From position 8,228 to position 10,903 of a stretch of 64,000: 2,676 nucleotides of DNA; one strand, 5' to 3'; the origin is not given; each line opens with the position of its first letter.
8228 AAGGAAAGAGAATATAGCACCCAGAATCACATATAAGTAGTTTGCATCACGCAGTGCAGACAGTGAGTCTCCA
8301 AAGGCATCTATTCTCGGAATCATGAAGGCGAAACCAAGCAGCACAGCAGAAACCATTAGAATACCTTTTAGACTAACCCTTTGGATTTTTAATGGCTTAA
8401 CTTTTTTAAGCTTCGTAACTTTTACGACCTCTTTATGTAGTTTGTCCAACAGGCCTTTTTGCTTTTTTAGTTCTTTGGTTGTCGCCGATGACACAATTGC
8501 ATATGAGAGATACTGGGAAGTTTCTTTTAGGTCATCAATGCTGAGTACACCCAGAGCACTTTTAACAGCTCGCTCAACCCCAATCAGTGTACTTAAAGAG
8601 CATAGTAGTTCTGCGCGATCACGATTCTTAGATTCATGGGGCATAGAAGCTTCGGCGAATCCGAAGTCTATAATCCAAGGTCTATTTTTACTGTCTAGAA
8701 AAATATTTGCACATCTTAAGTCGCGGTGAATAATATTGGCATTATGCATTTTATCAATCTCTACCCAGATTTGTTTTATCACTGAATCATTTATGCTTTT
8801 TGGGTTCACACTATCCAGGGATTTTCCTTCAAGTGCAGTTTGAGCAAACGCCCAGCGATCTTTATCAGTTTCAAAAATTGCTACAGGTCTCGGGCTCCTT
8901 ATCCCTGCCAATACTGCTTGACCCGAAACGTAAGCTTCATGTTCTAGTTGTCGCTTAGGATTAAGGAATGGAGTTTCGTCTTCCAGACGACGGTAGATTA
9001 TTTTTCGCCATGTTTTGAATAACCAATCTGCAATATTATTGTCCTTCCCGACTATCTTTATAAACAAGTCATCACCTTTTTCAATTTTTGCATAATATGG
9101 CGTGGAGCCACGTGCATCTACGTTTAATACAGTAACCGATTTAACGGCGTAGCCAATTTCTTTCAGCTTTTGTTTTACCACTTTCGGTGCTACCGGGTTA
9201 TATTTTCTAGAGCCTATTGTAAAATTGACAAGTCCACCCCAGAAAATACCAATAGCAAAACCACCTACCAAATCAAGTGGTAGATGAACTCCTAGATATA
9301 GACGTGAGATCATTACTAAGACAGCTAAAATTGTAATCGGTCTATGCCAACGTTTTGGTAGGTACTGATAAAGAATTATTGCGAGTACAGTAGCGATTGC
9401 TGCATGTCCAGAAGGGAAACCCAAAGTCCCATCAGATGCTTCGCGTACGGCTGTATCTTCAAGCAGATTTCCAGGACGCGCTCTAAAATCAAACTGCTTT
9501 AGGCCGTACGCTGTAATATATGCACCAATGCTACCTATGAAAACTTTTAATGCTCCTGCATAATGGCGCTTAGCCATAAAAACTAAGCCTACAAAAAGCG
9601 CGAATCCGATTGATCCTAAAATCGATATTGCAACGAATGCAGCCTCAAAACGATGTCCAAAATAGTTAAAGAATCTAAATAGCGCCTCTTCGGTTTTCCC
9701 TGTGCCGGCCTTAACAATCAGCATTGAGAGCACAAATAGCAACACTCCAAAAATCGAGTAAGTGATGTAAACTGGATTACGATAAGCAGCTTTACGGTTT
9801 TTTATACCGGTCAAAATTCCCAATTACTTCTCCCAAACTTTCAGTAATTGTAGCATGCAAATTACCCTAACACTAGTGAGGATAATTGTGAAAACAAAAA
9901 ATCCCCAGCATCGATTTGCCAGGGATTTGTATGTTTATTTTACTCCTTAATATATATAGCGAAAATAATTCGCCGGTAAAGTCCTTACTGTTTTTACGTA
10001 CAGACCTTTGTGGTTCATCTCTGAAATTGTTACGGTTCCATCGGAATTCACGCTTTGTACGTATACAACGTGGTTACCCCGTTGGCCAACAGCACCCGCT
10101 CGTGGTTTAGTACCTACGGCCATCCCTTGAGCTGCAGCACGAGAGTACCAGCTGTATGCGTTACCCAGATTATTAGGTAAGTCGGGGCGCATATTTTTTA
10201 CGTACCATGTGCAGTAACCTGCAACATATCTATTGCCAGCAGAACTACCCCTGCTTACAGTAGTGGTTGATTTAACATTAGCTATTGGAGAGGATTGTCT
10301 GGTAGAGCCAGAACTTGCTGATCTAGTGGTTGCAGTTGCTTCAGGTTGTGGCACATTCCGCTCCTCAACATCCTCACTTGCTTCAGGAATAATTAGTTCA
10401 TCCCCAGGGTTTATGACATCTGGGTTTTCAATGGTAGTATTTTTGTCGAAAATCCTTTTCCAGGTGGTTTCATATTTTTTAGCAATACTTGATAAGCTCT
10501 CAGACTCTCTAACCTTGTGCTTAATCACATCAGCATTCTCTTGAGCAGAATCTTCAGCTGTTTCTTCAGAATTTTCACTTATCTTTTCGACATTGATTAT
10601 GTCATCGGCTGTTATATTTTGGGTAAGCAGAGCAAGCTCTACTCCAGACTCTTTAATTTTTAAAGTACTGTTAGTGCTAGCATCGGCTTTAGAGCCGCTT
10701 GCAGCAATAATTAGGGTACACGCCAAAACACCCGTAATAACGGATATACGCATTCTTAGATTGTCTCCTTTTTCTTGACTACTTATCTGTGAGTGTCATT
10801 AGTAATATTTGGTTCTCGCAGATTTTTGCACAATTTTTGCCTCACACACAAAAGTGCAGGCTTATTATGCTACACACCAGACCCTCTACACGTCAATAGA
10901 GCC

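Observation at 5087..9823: Tandem pair of three-domain membrane proteins: PAP2 phosphatase + eukaryotic-like kinase + MprF-type flippase-like (UPF0104) domain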

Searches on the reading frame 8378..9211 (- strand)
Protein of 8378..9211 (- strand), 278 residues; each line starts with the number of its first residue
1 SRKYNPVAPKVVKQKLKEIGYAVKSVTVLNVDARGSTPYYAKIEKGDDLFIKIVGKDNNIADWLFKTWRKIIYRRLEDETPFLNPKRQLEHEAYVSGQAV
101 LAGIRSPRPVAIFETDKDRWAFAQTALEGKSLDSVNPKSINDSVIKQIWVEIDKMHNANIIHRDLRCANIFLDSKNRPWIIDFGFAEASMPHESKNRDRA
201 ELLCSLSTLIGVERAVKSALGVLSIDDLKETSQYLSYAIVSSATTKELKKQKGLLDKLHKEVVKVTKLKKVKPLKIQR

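Call 63: search_protein_representatives(protein=window:8378-9211:-)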
Query: 278 residues. Proteins with E-value up to 0.001 (for the whole library): 2434; up to 1e-10: 692; up to 1e-30: 160. The best 150 are listed.
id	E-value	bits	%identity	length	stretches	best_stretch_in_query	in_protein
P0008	2.9e-101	354.9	56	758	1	1-278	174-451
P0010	5.9e-98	344.0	55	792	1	1-278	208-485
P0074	1.8e-85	303.1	51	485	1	7-271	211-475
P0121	4.9e-85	301.7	36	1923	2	12-269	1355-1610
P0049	2.6e-78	279.7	50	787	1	11-278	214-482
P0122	1.0e-75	271.1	32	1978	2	8-262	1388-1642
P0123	3.2e-75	269.5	52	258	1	48-276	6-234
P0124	1.5e-73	264.0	45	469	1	4-278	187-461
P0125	3.0e-73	263.1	47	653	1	7-278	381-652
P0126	6.9e-64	232.4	36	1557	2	22-276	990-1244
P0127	7.9e-64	232.2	33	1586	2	9-263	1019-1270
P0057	8.1e-64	232.1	46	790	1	9-270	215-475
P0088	2.2e-63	230.7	45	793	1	9-276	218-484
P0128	5.5e-60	219.6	41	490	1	4-274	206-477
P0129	5.2e-56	206.5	43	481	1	28-277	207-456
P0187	2.5e-42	161.7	37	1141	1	9-260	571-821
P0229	2.1e-36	142.3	35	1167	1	15-262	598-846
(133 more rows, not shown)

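Call 64: search_protein_families(library=pfam, proteins=[P0121, P0122, P0126, P0127, P0187, P0229], max_evalue=0.0001)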
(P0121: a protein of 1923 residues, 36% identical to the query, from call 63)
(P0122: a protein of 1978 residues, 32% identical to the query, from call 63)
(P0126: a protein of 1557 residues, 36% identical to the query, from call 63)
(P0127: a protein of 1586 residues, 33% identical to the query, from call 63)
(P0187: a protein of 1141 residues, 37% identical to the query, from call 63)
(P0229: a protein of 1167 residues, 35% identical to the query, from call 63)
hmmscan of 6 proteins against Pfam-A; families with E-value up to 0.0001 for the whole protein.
P0121 (1923 aa): 8 families
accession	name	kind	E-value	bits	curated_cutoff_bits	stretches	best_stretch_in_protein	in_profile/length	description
PF03706.18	LPG_synthase_TM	-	3.6e-36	125.6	33.4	3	12-320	3-302/302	Lysylphosphatidylglycerol synthase TM region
PF01569.27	PAP2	-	2.8e-25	89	27.2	2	1240-1340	11-122/130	PAP2 superfamily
PF00069.31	Pkinase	-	2.9e-10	40.4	31.7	1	1486-1534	104-152/263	Protein kinase domain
PF01636.29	APH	-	3.1e-10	40.6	23.2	0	1499-1563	168-228/239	Phosphotransferase enzyme family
PF14378.12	PAP2_3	-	1.7e-06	28.4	27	1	1275-1335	126-187/190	PAP2 superfamily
PF19974.5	TCAD9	-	7.1e-06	25.9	40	0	1485-1543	284-337/429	Ternary complex associated domain 9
PF01163.29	RIO1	-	1e-05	25.7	22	0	1482-1543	106-170/187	RIO domain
PF06293.20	Kdo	-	1.7e-05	24.8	21.3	0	1477-1525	115-167/207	Lipopolysaccharide kinase (Kdo/WaaP) family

P0122 (1978 aa): 9 families
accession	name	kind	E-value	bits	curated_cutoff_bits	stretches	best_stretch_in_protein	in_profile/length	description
PF01569.27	PAP2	-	2.9e-30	105.1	27.2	2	1268-1379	2-124/130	PAP2 superfamily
PF03706.18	LPG_synthase_TM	-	1.6e-20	74.2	33.4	3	1681-1949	15-301/302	Lysylphosphatidylglycerol synthase TM region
PF00069.31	Pkinase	-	3.3e-12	46.8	31.7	1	1497-1570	70-149/263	Protein kinase domain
PF01636.29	APH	-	8.7e-11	42.5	23.2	1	1520-1569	150-200/239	Phosphotransferase enzyme family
PF06293.20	Kdo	-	1.4e-09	38.1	21.3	1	1481-1570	70-173/207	Lipopolysaccharide kinase (Kdo/WaaP) family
PF14378.12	PAP2_3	-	4.7e-07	30.2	27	1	1301-1372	115-187/190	PAP2 superfamily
PF01163.29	RIO1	-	3.4e-06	27.2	22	0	1472-1580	58-168/187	RIO domain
PF14360.12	PAP2_C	-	2.6e-05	25.2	27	0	508-562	7-64/74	PAP2 superfamily C-terminal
PF03109.22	ABC1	-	6.7e-05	22.6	22.9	0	1477-1585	123-231/244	ABC1 atypical kinase-like domain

P0126 (1557 aa): 8 families
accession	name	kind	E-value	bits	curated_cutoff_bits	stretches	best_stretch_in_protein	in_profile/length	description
PF01569.27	PAP2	-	2.7e-36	124.7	27.2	2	859-967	5-124/130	PAP2 superfamily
PF03706.18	LPG_synthase_TM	-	1.5e-30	107.2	33.4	2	31-331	6-302/302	Lysylphosphatidylglycerol synthase TM region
PF00069.31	Pkinase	-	1.4e-12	48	31.7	1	1119-1183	110-169/263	Protein kinase domain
PF14378.12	PAP2_3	-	6.4e-09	36.3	27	1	899-960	125-187/190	PAP2 superfamily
PF01636.29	APH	-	5.4e-08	33.3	23.2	1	1096-1157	137-200/239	Phosphotransferase enzyme family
PF07714.23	PK_Tyr_Ser-Thr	-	3.1e-06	27.1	23.1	0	1123-1163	118-158/258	Protein tyrosine and serine/threonine kinase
PF01163.29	RIO1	-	5.4e-06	26.6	22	0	1059-1152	56-149/187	RIO domain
PF19974.5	TCAD9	-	8.4e-05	22.3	40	0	1113-1170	284-337/429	Ternary complex associated domain 9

P0127 (1586 aa): 7 families
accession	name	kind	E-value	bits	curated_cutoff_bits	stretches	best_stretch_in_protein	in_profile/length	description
PF03706.18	LPG_synthase_TM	-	4.3e-34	118.8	33.4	2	33-341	2-302/302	Lysylphosphatidylglycerol synthase TM region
PF01569.27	PAP2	-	1.5e-33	115.8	27.2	2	441-553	3-125/130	PAP2 superfamily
PF00069.31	Pkinase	-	2.4e-12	47.3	31.7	1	1159-1201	111-153/263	Protein kinase domain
PF01636.29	APH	-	4.9e-09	36.7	23.2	1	1075-1227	70-225/239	Phosphotransferase enzyme family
PF01163.29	RIO1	-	1e-08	35.5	22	0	634-735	50-152/187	RIO domain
PF14378.12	PAP2_3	-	2e-07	31.5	27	1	931-1002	115-187/190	PAP2 superfamily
PF14360.12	PAP2_C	-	3.6e-06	27.9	27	0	487-541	7-64/74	PAP2 superfamily C-terminal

P0187 (1141 aa): 3 families
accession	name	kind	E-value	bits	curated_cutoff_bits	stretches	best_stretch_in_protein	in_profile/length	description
PF03706.18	LPG_synthase_TM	-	5.8e-36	124.9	33.4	2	844-1127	3-301/302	Lysylphosphatidylglycerol synthase TM region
PF01569.27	PAP2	-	4.9e-15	55.9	27.2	1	456-561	8-124/130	PAP2 superfamily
PF14378.12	PAP2_3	-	1.7e-05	25.2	27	1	488-553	120-186/190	PAP2 superfamily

P0229 (1167 aa): 4 families
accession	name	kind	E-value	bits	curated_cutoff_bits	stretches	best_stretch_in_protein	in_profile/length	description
PF03706.18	LPG_synthase_TM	-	2.9e-32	112.8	33.4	2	871-1154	5-302/302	Lysylphosphatidylglycerol synthase TM region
PF01569.27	PAP2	-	1.2e-13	51.4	27.2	1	482-578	14-120/130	PAP2 superfamily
PF00069.31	Pkinase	-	4.8e-09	36.4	31.7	1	727-781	102-156/263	Protein kinase domain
PF01636.29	APH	-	2.8e-05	24.5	23.2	0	724-773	150-200/239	Phosphotransferase enzyme family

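Call 67: list_cluster_members(proteins=[P0121, P0122, P0126, P0127, P0187, P0229, P0001, P0027])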
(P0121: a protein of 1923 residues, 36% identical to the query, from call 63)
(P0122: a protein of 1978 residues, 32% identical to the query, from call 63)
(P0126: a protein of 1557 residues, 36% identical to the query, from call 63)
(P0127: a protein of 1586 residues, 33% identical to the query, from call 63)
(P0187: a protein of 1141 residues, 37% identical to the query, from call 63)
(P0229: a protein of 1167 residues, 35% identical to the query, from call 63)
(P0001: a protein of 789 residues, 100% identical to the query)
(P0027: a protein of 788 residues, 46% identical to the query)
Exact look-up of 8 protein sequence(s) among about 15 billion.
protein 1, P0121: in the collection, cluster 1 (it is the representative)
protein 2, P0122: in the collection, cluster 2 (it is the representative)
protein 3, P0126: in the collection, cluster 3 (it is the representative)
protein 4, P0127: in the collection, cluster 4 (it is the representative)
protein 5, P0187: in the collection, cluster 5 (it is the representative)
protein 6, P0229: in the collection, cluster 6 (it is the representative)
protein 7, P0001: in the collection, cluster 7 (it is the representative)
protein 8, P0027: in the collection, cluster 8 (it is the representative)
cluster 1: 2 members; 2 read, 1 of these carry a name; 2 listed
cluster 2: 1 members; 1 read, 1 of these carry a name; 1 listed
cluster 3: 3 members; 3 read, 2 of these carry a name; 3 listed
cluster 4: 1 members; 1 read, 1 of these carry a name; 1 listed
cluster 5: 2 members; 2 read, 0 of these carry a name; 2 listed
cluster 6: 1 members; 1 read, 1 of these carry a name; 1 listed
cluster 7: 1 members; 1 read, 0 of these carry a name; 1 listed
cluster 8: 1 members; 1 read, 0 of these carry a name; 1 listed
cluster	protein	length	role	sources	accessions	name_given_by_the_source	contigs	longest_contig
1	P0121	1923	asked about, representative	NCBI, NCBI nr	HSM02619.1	MAG TPA: lysylphosphatidylglycerol synthase domain-containing protein [Acidimicrobiia ... | lysylphosphatidylglycerol synthase domain-containing protein [Acidimicrobiia bacterium]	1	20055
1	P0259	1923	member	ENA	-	-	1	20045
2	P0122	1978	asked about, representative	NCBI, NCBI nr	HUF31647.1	MAG TPA: phosphatase PAP2 family protein [Acidimicrobiales bacterium] | phosphatase PAP2 family protein [Acidimicrobiales bacterium]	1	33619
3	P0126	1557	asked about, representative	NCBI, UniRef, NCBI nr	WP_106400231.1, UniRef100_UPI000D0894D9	phosphatase PAP2 family protein [Actinocorallia populi] | phosphatase PAP2 family protein n=1 Tax=Actinocorallia populi TaxID=2079200 ... | lysylphosphatidylglycerol synthase domain-containing protein [Actinocorallia populi]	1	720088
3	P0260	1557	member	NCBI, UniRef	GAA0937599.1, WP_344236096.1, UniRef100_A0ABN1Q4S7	phosphatase PAP2 family protein [Actinocorallia libanotica] | Protein kinase domain-containing protein n=1 Tax=Actinocorallia libanotica TaxID=46162 ...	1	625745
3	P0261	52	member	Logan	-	-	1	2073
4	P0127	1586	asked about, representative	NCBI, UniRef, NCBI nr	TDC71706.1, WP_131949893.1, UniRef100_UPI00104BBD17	phosphatase PAP2 family protein [Actinomadura sp. GC306] | lysylphosphatidylglycerol synthase domain-containing protein n=1 Tax=Actinomadura sp. ... | lysylphosphatidylglycerol synthase domain-containing protein [Actinomadura sp. GC306]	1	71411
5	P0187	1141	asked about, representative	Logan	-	-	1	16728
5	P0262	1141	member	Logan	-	-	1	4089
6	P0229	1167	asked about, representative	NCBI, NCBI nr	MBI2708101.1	MAG: flippase-like domain-containing protein [Actinobacteria bacterium] | flippase-like domain-containing protein [Actinomycetota bacterium]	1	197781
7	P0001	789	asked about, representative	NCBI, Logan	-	-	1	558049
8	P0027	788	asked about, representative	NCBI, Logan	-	-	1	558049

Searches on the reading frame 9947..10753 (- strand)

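Call 3: search_protein_families(library=pfam, proteins=[window:9947-10753:-], max_evalue=0.1)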
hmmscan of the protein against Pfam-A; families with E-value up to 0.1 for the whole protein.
window:9947-10753:- (268 aa): 3 families
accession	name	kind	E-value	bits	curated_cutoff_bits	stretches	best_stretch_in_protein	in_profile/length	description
PF05257.22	CHAP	-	4.4e-13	50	26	1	173-247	3-81/81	CHAP domain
PF01476.26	LysM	-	8.9e-11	42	20.9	1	79-123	1-43/43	LysM domain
PF14011.11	ESX-1_EspG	-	0.021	14.9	27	1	206-261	77-128/245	EspG family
